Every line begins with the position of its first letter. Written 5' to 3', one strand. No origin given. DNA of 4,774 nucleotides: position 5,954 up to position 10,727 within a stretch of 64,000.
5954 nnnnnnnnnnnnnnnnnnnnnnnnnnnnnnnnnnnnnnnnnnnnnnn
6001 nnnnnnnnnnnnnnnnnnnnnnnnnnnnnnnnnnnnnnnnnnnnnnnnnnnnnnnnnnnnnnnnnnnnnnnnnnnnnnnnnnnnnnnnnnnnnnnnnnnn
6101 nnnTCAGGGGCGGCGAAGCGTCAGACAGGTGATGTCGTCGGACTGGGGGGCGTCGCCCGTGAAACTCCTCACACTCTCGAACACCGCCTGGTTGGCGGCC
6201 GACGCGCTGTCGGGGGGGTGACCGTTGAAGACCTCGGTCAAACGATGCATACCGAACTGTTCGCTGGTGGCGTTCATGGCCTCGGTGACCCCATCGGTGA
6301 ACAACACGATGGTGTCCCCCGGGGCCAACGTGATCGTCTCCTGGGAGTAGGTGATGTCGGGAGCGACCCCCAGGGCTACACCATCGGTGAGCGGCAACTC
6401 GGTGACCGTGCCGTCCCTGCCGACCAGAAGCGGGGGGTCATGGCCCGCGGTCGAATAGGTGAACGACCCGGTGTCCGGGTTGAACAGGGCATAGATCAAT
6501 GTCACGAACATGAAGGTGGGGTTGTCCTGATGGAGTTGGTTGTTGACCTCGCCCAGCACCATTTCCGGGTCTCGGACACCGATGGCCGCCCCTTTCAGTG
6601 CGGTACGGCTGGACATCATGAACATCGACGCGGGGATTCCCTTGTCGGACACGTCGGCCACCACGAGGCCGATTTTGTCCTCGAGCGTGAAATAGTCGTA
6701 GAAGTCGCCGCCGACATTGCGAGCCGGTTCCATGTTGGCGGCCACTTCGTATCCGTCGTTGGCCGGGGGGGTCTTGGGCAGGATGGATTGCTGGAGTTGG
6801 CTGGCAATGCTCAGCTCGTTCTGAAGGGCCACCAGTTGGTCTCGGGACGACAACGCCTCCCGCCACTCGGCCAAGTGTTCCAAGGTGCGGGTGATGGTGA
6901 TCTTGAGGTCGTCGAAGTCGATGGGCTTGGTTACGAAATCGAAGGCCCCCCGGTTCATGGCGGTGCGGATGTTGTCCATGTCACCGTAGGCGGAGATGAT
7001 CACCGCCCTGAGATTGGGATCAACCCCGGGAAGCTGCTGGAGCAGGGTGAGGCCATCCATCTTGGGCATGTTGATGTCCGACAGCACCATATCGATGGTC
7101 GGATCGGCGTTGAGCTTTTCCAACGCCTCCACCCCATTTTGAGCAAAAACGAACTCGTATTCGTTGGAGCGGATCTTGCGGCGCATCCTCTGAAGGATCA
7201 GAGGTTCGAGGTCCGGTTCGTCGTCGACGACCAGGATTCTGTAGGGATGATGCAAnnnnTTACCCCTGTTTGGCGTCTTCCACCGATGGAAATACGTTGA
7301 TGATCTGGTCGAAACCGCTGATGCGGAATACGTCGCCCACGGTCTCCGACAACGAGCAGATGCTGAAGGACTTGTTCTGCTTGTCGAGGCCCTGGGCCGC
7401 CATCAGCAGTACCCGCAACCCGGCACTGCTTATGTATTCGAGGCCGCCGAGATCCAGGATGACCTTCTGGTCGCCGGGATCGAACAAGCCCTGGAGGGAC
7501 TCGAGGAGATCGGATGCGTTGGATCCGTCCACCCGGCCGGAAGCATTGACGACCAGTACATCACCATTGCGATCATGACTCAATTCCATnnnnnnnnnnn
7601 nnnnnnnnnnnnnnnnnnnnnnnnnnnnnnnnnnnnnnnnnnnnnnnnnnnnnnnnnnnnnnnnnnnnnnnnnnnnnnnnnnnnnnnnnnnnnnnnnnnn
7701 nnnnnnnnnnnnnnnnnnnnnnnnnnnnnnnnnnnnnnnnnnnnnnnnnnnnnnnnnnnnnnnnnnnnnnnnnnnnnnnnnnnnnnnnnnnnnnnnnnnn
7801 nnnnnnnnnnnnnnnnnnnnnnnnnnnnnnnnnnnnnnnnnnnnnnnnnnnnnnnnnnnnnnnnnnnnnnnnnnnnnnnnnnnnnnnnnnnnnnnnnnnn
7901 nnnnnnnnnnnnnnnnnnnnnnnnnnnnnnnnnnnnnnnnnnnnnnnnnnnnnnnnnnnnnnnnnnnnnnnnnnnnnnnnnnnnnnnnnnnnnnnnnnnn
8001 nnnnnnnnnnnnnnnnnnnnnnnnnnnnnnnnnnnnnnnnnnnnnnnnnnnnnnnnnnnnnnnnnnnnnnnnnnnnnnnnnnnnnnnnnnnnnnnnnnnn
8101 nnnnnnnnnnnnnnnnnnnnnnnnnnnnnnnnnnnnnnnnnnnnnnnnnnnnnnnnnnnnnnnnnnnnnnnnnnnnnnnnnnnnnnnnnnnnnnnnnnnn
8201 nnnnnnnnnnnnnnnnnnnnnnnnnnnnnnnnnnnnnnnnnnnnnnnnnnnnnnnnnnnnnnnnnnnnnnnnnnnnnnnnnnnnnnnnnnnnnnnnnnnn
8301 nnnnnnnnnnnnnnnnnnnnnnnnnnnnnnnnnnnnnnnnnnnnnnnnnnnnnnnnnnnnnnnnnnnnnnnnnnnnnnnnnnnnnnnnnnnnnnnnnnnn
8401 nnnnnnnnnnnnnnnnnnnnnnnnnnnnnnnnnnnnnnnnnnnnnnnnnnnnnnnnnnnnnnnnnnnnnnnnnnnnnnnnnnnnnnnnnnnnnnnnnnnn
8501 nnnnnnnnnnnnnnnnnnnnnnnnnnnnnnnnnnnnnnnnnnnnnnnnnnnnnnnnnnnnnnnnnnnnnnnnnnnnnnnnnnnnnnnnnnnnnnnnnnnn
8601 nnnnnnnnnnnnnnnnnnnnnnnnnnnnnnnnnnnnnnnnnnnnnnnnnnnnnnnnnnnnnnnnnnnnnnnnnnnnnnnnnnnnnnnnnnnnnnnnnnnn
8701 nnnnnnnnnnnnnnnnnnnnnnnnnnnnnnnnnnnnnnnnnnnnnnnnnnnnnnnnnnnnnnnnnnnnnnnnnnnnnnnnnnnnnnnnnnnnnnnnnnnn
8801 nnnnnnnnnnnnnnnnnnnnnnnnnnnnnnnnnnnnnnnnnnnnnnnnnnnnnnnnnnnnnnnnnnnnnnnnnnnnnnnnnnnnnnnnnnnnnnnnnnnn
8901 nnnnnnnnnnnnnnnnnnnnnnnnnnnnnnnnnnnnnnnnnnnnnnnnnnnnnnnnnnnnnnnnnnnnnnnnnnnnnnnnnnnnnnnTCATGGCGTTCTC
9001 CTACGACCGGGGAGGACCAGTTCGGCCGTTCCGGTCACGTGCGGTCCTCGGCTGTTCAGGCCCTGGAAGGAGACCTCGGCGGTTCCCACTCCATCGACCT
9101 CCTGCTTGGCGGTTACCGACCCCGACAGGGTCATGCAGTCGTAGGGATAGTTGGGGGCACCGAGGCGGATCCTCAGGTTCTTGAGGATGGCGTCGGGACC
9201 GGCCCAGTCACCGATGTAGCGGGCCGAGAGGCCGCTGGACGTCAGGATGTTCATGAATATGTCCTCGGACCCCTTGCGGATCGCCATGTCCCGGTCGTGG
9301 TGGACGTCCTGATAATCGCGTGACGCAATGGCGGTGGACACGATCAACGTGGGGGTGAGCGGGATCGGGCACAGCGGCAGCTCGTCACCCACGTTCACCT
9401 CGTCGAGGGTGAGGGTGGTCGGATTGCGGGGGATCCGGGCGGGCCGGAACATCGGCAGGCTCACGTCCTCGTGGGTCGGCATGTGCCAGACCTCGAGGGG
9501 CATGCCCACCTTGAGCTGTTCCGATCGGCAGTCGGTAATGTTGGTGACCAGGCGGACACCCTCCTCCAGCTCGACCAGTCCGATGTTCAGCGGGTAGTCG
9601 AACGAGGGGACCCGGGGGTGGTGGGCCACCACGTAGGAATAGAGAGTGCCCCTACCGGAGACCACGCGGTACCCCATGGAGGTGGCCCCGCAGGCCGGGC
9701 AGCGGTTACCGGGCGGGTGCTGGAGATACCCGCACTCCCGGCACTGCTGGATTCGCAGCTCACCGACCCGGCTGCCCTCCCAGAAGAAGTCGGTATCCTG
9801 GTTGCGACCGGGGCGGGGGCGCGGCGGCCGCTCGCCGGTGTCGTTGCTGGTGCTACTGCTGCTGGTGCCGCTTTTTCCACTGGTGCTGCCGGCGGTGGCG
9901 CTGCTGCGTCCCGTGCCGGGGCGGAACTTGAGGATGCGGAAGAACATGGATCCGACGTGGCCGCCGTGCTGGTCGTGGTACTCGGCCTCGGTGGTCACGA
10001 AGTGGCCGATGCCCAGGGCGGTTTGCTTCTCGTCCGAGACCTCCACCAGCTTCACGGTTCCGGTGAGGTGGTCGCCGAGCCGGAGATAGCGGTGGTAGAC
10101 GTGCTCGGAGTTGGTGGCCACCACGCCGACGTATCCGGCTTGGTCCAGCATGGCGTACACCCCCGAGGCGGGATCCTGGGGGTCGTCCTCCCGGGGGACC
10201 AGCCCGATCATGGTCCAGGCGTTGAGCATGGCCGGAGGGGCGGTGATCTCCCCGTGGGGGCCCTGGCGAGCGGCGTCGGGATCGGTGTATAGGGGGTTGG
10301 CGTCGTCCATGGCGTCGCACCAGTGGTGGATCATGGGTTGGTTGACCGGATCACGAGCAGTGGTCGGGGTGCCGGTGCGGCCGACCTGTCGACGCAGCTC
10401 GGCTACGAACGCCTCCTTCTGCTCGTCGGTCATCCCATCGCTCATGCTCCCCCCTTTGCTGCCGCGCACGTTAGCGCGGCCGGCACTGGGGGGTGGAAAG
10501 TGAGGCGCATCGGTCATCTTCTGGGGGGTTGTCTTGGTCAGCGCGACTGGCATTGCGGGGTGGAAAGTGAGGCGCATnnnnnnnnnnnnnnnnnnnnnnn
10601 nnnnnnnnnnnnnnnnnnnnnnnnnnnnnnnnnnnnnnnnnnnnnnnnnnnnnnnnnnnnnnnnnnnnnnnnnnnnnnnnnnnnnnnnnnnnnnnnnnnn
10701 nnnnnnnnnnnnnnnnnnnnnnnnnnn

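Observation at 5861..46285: Repeat periods place the duplicated start in frame with the duplicated stop, preserving termination-reinitiation coupling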

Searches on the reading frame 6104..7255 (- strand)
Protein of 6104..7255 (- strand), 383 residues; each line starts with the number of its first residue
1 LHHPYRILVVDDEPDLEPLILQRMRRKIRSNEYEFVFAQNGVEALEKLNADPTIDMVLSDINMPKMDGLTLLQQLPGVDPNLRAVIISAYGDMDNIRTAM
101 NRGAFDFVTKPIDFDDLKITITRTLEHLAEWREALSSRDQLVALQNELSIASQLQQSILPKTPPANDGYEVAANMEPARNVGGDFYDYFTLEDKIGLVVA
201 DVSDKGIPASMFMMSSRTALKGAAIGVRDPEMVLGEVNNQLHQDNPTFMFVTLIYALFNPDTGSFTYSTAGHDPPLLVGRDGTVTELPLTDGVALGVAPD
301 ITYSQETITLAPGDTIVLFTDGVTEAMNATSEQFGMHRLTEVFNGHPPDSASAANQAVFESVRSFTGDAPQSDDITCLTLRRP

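Call 8: search_protein_families(library=pfam, proteins=[window:6104-7255:-])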
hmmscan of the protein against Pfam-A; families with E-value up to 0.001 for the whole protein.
window:6104-7255:- (383 aa): 2 families
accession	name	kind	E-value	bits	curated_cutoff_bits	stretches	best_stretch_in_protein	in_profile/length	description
PF07228.17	SpoIIE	-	3.2e-52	177.7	25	1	193-382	3-191/192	Stage II sporulation protein E (SpoIIE)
PF00072.30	Response_reg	-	6.9e-25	87.8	30.2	1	7-120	1-109/111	Response regulator receiver domain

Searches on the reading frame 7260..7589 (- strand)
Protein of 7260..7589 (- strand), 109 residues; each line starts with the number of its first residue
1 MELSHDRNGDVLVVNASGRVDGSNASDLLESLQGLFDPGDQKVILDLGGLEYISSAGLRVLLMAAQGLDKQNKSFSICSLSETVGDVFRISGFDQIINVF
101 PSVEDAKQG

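Call 57: search_protein_families(library=pfam, proteins=[window:7260-7589:-], max_evalue=0.001)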
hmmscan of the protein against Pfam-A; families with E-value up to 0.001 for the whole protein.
window:7260-7589:- (109 aa): 2 families
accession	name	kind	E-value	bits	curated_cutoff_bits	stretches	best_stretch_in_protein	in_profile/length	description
PF01740.26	STAS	-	3.6e-20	72.1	22.6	1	7-106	6-106/106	STAS domain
PF13466.11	STAS_2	-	1.6e-15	57.5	29.2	1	15-94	2-80/80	STAS domain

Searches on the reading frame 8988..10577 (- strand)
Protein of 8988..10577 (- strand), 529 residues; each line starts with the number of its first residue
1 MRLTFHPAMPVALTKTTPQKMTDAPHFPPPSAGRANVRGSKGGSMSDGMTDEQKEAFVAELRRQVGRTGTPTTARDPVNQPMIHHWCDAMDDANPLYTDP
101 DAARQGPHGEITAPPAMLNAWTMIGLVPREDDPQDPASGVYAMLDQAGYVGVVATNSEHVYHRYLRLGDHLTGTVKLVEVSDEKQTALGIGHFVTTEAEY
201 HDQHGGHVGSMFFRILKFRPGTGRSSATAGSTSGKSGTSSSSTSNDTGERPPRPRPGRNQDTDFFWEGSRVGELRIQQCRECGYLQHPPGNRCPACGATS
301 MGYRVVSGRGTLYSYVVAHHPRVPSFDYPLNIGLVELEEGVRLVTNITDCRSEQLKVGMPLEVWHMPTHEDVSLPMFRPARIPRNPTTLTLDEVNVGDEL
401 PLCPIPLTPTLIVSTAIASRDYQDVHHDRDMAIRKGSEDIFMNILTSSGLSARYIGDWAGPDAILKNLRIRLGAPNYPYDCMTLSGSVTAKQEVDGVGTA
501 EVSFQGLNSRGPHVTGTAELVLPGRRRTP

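Call 8: search_protein_families(library=pfam, proteins=[window:8988-10577:-])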
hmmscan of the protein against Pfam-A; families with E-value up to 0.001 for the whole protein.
window:8988-10577:- (529 aa): 4 families
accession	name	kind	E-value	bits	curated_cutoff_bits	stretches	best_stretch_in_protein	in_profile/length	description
PF01796.24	OB_ChsH2_C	-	2.5e-18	66.2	27.1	1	304-363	2-62/65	ChsH2, C-terminal OB-fold domain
PF13452.11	FAS1_DH_region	-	3.3e-18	66.5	22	1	72-208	8-129/132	FAS1-like, dehydratase domain region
PF12172.15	zf-ChsH2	-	4.6e-10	39.6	23.2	1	266-301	1-36/37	ChsH2, rubredoxin-like zinc ribbon domain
PF01575.25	MaoC_dehydratas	-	7.6e-05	22.7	27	0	404-497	15-110/123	MaoC like domain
